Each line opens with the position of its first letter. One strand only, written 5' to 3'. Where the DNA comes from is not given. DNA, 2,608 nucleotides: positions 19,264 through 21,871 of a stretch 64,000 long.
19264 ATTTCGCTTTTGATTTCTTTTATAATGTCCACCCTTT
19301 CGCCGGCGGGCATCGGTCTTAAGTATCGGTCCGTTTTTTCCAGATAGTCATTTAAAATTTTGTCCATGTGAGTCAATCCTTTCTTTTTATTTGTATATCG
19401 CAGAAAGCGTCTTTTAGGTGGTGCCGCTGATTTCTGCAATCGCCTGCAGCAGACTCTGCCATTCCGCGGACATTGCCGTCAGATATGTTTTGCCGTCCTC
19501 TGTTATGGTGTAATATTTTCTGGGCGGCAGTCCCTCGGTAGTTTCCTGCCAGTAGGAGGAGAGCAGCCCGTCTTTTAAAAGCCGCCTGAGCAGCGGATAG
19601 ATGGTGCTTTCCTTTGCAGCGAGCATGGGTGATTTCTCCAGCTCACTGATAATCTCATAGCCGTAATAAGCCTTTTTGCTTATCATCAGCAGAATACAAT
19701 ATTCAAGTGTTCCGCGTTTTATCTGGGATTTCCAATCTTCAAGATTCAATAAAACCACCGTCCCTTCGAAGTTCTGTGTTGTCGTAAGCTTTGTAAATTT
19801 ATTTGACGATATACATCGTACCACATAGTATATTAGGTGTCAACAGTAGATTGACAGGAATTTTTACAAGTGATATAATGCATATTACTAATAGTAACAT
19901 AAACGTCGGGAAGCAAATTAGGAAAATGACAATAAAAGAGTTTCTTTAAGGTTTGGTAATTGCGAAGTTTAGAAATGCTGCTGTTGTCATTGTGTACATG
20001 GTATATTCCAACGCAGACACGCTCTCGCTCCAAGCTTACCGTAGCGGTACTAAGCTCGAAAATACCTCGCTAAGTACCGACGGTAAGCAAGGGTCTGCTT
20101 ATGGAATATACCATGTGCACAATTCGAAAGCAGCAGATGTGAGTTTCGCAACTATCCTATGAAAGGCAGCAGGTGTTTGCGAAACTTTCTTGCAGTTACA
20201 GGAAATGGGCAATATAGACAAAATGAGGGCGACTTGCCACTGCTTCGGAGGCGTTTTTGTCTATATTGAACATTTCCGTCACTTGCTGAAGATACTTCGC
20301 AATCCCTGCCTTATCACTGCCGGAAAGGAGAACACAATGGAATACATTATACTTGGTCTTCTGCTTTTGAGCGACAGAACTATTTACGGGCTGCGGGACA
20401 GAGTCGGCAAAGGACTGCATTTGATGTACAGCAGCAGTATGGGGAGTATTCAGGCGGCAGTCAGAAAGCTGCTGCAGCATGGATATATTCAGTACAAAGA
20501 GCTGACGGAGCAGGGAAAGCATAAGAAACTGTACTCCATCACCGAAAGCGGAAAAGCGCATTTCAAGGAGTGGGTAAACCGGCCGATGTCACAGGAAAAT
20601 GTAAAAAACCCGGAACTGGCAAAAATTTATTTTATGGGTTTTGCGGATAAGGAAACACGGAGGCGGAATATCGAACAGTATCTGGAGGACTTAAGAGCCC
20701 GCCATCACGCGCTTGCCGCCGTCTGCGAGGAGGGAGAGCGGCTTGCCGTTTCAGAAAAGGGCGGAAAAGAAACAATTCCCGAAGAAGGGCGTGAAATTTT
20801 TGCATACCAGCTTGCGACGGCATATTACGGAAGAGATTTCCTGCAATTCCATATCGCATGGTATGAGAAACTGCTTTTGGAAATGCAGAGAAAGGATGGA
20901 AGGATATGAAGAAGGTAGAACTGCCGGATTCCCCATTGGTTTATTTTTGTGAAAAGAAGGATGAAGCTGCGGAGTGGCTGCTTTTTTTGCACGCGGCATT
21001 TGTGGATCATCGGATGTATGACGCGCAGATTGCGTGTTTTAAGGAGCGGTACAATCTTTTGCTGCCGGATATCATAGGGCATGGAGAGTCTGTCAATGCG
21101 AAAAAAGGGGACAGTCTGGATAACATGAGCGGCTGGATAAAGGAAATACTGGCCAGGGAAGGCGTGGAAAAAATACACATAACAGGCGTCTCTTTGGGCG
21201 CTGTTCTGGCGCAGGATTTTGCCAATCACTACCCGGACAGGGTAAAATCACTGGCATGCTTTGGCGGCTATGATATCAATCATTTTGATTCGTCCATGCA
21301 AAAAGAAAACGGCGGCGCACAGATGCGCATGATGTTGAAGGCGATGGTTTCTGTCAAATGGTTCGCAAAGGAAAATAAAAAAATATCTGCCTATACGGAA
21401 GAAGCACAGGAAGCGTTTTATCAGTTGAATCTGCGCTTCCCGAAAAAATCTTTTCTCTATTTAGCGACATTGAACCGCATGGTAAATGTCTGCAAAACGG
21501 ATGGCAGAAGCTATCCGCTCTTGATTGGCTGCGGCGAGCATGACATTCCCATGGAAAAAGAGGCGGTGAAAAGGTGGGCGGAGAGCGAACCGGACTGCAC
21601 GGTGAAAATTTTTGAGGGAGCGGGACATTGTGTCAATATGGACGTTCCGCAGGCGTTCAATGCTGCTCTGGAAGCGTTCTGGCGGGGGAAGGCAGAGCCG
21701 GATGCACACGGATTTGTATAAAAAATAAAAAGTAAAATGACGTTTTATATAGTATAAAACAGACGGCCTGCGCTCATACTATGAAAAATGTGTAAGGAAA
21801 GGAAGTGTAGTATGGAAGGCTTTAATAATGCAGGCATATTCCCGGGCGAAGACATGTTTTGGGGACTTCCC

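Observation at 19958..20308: Tandem pair between divergent PadR genes: a full repeat plus a second hairpin with the same termini and a different interior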

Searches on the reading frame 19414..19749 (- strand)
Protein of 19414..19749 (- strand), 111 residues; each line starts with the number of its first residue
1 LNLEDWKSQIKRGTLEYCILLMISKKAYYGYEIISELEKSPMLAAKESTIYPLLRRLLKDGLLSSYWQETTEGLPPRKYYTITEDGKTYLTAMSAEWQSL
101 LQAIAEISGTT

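Call 47: search_protein_families(library=pfam, proteins=[window:19414-19749:-])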
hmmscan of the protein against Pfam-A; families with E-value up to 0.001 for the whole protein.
window:19414-19749:- (111 aa): 1 family
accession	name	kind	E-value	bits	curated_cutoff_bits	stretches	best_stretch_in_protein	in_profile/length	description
PF03551.20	PadR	-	2.6e-20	72.6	27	1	19-91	1-74/75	Transcriptional regulator PadR-like family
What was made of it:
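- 19414..19749 (-): Left PadR-family regulator gene (111 aa, TTG start). Pfam PadR, E 2.6e-20 (call 47).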

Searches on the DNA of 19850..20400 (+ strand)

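Call 15: search_dna_similar(query=window:19950-20340:+, collection=plasmids, mode=distant, max_rows=30)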
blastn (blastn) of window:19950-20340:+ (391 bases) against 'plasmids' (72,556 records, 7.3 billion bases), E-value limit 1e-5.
No match.
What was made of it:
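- A and B were not found on any PLSDB plasmid (call 15).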

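Call 16: search_dna_similar(query=window:19950-20340:+, collection=phages, mode=distant, max_rows=30)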
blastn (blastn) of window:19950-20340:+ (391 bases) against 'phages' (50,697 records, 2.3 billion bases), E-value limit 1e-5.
No match.
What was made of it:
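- Tried and rejected: blastn of A+B against PLSDB plasmids and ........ phages found no match (calls 15, 16).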

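Call 21: search_rna_families(source=window, start=19850, end=20400, threshold=evalue, max_evalue=10)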
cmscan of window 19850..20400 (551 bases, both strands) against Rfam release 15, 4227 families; matches with E-value up to 10: 3.
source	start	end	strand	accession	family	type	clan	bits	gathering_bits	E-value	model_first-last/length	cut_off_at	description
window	19989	20123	-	RF03335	MIR2950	Gene; miRNA;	-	28.1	76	0.00086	1-108/108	no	MIR2950 microRNA precursor family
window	19989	20123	+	RF03335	MIR2950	Gene; miRNA;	-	27.6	76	0.0012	1-108/108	no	MIR2950 microRNA precursor family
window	20032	20090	-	RF03655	MIR1887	Gene; miRNA;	-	18.6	90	0.66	1-63/63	no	MIR1887 microRNA precursor family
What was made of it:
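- On Any Rfam RNA family: At the E-value threshold only miRNA-precursor hairpin noise appears (call 21).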

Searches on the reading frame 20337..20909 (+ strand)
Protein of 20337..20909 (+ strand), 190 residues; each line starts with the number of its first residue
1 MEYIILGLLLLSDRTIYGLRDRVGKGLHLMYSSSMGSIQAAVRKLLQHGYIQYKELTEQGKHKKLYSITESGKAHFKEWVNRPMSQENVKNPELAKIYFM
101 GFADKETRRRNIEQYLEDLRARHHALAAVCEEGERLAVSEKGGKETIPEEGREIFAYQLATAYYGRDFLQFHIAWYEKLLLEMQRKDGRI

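Call 14: find_encoding_contigs(protein=window:20337-20909:+, flank=4000, max_places=10)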
Protein window:20337-20909:+ (190 aa): no gene with exactly this product is on record in the collection.
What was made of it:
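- Tried and rejected: An exact-protein look-up of PadR2 found nothing on record (call 14).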

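Call 47: search_protein_families(library=pfam, proteins=[window:20337-20909:+])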
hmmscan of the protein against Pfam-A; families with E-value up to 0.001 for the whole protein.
window:20337-20909:+ (190 aa): 3 families
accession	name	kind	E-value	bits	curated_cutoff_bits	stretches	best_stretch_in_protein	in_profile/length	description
PF03551.20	PadR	-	7.1e-07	29.6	27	1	5-77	1-74/75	Transcriptional regulator PadR-like family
PF13601.12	HTH_34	-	4e-06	27.3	27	1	34-80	27-73/80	Winged helix DNA-binding domain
PF10400.15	Vir_act_alpha_C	-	4.1e-06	27.8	22.4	1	89-180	1-74/78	Virulence activator alpha C-term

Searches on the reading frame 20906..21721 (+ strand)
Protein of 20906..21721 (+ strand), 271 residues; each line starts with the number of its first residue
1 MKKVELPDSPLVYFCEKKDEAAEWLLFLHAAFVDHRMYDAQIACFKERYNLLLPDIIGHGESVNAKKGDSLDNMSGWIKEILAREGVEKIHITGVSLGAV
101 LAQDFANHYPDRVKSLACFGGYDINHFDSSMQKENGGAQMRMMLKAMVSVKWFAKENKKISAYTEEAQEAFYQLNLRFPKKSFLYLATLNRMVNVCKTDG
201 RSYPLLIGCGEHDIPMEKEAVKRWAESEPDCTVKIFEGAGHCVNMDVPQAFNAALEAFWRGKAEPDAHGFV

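Call 38: find_encoding_contigs(protein=window:20906-21721:+, flank=3000, max_places=10)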
Protein window:20906-21721:+ (271 aa): 2 contigs read that carry it; 1 place shown.
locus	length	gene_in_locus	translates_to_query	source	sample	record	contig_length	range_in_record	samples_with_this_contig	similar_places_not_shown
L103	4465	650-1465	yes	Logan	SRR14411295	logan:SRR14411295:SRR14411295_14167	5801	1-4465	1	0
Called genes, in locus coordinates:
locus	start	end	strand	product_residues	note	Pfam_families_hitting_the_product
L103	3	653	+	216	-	?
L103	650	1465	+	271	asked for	PF00561:Abhydrolase_1, PF12146:Hydrolase_4, PF12697:Abhydrolase_6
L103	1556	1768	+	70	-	-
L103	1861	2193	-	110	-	-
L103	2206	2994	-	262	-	PF00106:adh_short, PF13561:adh_short_C2, PF00106:adh_short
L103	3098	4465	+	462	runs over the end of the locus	PF00392:GntR, PF00155:Aminotran_1_2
